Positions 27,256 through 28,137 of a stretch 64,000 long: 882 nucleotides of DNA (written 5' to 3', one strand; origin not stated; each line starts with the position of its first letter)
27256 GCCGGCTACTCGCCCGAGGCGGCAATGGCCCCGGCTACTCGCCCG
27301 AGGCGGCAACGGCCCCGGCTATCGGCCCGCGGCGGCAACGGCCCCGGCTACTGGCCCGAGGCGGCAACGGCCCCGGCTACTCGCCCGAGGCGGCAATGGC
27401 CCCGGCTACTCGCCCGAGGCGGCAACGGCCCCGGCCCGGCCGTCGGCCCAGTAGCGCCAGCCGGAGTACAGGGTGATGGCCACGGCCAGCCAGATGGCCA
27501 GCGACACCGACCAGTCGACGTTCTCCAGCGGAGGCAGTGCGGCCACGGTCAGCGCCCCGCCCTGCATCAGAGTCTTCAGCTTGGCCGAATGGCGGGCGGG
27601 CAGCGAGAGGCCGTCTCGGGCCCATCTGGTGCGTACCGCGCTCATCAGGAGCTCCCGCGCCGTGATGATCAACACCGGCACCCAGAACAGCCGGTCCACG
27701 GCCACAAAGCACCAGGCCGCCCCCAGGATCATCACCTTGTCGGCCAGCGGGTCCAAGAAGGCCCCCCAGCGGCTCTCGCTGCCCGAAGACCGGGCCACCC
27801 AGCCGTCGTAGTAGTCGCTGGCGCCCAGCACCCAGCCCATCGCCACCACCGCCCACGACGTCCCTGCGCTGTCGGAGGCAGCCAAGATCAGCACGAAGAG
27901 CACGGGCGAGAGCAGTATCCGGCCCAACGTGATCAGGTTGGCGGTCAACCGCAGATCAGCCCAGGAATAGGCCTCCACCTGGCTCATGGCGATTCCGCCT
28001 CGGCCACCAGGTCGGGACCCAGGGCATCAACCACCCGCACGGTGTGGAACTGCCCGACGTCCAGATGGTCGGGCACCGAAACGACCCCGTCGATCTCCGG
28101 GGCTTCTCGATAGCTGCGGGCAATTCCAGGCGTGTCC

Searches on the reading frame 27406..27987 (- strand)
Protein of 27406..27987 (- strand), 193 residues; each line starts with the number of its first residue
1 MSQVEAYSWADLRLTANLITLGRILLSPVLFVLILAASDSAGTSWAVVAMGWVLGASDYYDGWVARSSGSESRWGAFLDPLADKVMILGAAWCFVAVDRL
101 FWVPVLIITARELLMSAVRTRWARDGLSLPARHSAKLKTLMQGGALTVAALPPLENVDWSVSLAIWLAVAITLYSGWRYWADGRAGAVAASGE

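Call 47: find_encoding_contigs(protein=window:27406-27987:-, flank=900, max_places=6)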
Protein window:27406-27987:- (193 aa): 2 contigs read that carry it; 1 place shown.
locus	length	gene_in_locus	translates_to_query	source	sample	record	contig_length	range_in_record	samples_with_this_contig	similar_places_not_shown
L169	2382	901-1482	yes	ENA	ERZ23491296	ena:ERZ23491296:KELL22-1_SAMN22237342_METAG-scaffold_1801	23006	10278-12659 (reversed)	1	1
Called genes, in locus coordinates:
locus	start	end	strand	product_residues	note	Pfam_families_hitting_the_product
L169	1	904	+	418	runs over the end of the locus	PF00919:UPF0004, PF04055:Radical_SAM, PF18693:TRAM_2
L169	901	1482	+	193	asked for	PF01066:CDP-OH_P_transf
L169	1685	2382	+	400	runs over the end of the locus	PF00994:MoCF_biosynth, PF18146:CinA_KH, PF02464:CinA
